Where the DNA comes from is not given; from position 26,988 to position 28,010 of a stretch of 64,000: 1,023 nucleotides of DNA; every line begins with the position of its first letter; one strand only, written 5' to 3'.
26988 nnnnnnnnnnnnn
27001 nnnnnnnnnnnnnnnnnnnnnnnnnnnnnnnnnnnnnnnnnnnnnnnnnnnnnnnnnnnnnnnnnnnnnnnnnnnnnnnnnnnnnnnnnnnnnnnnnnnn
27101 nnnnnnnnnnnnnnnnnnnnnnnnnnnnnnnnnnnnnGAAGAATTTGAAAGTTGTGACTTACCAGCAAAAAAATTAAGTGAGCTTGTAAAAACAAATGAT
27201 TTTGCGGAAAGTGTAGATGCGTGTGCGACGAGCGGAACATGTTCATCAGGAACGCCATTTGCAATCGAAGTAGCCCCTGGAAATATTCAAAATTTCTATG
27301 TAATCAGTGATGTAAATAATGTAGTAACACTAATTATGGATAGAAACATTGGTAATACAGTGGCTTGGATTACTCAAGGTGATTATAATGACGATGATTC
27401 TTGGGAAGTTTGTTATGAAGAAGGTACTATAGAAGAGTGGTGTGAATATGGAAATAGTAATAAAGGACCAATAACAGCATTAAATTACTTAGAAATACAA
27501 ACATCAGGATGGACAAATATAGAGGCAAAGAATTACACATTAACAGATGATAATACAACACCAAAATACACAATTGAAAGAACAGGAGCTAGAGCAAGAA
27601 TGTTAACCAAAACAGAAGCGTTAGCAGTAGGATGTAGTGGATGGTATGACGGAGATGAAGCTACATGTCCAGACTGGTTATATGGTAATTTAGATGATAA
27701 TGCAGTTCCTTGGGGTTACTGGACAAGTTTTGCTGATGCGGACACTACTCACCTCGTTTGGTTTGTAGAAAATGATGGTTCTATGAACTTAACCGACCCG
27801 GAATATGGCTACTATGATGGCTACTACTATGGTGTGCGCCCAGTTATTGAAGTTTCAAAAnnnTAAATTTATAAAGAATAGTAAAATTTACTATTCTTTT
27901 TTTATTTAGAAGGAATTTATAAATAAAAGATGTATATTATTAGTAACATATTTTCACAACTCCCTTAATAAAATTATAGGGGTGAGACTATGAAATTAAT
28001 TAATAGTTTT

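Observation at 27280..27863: Mosaic structure of the pilin-like paralogs: conserved ends, variable middle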

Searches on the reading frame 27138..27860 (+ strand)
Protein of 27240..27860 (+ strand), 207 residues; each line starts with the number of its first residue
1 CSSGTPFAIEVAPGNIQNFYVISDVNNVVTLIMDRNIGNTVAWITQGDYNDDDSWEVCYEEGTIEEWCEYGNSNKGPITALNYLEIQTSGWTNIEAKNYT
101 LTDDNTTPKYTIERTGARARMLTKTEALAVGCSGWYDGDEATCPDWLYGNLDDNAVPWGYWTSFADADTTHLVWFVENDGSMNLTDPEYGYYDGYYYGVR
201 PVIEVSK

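Call 39: search_protein_families(library=pfam, proteins=[window:27240-27860:+], max_evalue=10)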
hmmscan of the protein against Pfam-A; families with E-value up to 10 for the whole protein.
window:27240-27860:+ (207 aa): 0 families

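Call 49: predict_structure(alignment_id=A5)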
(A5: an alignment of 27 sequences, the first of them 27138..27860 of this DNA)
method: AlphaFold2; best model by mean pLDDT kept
length: 241 residues; sequences in the alignment: 27
mean_pLDDT: 85.3   pTM: 0.86
mean pLDDT of the five models: 85.3, 85.2, 85.1, 84.9, 82.9
residues with pLDDT >= 90: 149; 70-90: 46; 50-70: 30; < 50: 16
segments of 3 or more residues with pLDDT < 50: 1-3, 87-99
pLDDT, mean of each block of 10 residues (from residue 1): 61 96 95 96 98 98 98 90 59 44 70 95 96 91 92 95 84 79 92 92 83 83 65 97 93
secondary structure, 60 per line:
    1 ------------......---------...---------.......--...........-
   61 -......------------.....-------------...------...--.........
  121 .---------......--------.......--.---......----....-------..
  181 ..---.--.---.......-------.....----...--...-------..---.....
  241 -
elements in order: H13-16 E40-46 E49-59 E62-67 H80-84 H112-121 E131-136 E145-151 H158-163 H179-182 E193-199 E207-211 E216-218 E236-240

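Call 52: fold_search(model_id=the predicted structure, library=pdb)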
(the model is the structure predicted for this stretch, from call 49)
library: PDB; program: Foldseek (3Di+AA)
matches with E <= 10: 32; with E <= 0.001: 1
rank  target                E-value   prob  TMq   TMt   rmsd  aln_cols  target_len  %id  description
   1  9qa6                  1.7e-04  1.00  0.46  0.16   7.6       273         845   13  Cryo-EM structure of Thomasclavelia ramosa IgA peptidase (IgAse) active site mutant (S32-N876) (released 2025-06-25)
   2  4ezm_L                4.4e-01  0.08  0.13  0.20   7.0        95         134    9  Crystal structure of the human IgE-Fc(epsilon)3-4 bound to its B cell receptor derCD23 (released 2012-07-18)
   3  6puv                  5.9e-01  0.04  0.13  0.20  12.9       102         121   12  Crystal Structure of the Carbohydrate Recognition Domain of the Human Macrophage Galactose C-Type Lectin (released 2020-07-22)
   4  1bv4_D                1.3e+00  0.04  0.13  0.23  12.0       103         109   14  APO-MANNOSE-BINDING PROTEIN-C (released 1999-01-13)
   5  3c8j_A                1.3e+00  0.04  0.15  0.23  11.4       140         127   10  The crystal structure of natural killer cell receptor Ly49C (released 2008-04-15)
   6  2h2r_A                1.4e+00  0.03  0.13  0.20  15.8       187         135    9  Crystal structure of the human CD23 Lectin domain, apo form (released 2006-06-20)
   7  8syi_Z                1.4e+00  0.01  0.11  0.04  21.9       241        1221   11  Cyanobacterial RNAP-EC (released 2023-07-05)
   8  4j6q                  2.1e+00  0.04  0.13  0.20   7.6        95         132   12  Crystal structure of calcium2+-free wild-type CD23 lectin domain (crystal form G) (released 2013-08-28)
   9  4j6l_F                2.1e+00  0.02  0.12  0.19  11.0       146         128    9  Crystal structure of calcium2+-free wild-type CD23 lectin domain (crystal form C) (released 2013-08-28)
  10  2h2r_B                2.4e+00  0.04  0.14  0.21   6.8        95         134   10  Crystal structure of the human CD23 Lectin domain, apo form (released 2006-06-20)
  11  5aoh_B                2.5e+00  0.08  0.30  0.28  12.6       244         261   12  Crystal Structure of CarF (released 2017-01-25)
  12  1bv4_B                2.5e+00  0.02  0.11  0.20  12.2       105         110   10  APO-MANNOSE-BINDING PROTEIN-C (released 1999-01-13)
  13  6r9i                  3.6e+00  0.01  0.14  0.07  19.2       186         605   10  Structure of Saccharomyces cerevisiae apo Pan2 pseudoubiquitin hydrolase-RNA exonuclease (UCH-Exo) module (released 2019-05-22)
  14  9l5u_A                3.8e+00  0.03  0.13  0.21  10.9        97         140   11  Papain-like cysteine protease toxin/immunity pair (released 2025-06-04)
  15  3par                  4.1e+00  0.02  0.09  0.13   7.7        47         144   13  Surfactant Protein-A neck and carbohydrate recognition domain (NCRD) in the absence of ligand (released 2010-11-03)
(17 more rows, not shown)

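Call 84: search_protein_representatives(alignment_id=A5)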
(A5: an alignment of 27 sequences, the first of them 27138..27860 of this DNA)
Query: 27 sequences, 222 profile positions. Proteins with E-value up to 0.001 (for the whole library): 2563; up to 1e-10: 1167; up to 1e-30: 135. The best 150 are listed.
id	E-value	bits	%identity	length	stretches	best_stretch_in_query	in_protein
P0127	4.1e-100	350.0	-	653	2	11-222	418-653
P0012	4.6e-91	320.4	-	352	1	2-222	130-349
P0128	4.7e-84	297.5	-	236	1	1-222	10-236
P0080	3.5e-83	294.6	-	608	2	11-222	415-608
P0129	9.0e-80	283.5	-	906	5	36-222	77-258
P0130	6.1e-76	271.0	-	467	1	13-222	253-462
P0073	2.7e-75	268.8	-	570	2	20-222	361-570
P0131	1.5e-70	253.4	-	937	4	52-222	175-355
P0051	1.6e-64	233.6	-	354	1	16-222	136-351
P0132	1.9e-63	230.1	-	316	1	14-222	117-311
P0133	4.4e-63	228.9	-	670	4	36-222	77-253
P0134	2.7e-62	226.3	-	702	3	36-222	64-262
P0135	3.6e-61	222.7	-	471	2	37-222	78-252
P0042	1.2e-60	221.0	-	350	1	1-222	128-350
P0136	1.8e-60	220.4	-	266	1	9-221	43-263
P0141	4.7e-58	212.5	-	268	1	11-222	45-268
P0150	1.7e-51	191.0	-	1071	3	32-222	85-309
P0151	2.2e-51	190.7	-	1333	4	49-222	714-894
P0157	3.0e-50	187.0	-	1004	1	13-222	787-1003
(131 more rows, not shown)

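Call 85: search_protein_families(library=pfam, proteins=[P0129, P0131, P0136, P0141, P0150, P0151, P0157, P0127], max_evalue=0.001)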
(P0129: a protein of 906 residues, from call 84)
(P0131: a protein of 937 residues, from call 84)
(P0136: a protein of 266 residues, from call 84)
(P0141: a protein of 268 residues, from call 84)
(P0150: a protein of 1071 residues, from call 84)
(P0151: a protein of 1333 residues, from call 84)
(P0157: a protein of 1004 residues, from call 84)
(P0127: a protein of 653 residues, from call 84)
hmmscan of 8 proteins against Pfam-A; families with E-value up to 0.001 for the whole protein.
P0129 (906 aa): 1 family
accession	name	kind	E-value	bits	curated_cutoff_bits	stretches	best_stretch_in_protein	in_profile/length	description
PF19789.6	DUF6273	-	2.3e-06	28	23.5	1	394-438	127-171/172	Domain of unknown function (DUF6273)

P0131 (937 aa): 2 families
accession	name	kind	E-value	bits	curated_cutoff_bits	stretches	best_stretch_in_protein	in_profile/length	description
PF07963.17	N_methyl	-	4.3e-08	32.8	21.2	1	3-27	2-26/27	Prokaryotic N-terminal methylation motif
PF19789.6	DUF6273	-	2e-07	31.4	23.5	1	867-931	109-171/172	Domain of unknown function (DUF6273)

P0136 (266 aa): 0 families

P0141 (268 aa): 0 families

P0150 (1071 aa): 2 families
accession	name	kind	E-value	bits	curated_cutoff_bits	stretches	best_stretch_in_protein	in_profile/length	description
PF19789.6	DUF6273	-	1.4e-05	25.5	23.5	0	219-307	88-170/172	Domain of unknown function (DUF6273)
PF13758.11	Prefoldin_3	-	0.00014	22.3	23.4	0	149-215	4-69/99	Prefoldin subunit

P0151 (1333 aa): 0 families

P0157 (1004 aa): 4 families
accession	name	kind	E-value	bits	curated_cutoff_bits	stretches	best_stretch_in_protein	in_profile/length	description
PF02368.24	Big_2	-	1.3e-10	41.5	22.8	1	712-782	2-73/79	Bacterial Ig-like domain (group 2)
PF07963.17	N_methyl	-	1.9e-06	27.7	21.2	1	2-25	3-26/27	Prokaryotic N-terminal methylation motif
PF21461.3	HL_N-beta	-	0.00036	20.7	27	1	749-789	17-55/57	Hyaluronate lyase, N-terminal beta-sheet domain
PF23069.1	DUF7042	-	0.0005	20.5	27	0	312-345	6-39/123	Domain of unknown function (DUF7042)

P0127 (653 aa): 3 families
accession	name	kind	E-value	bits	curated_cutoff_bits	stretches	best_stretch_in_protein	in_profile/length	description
PF02368.24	Big_2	-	8.1e-11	42.2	22.8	1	341-405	1-65/79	Bacterial Ig-like domain (group 2)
PF07963.17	N_methyl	-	1.2e-07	31.5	21.2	1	1-26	1-26/27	Prokaryotic N-terminal methylation motif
PF19789.6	DUF6273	-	0.00087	19.6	23.5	0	292-336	127-171/172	Domain of unknown function (DUF6273)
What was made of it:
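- Relatives of the C-domain also occur with non-pilin N-termini and in multi-copy proteins (calls 84, 85).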
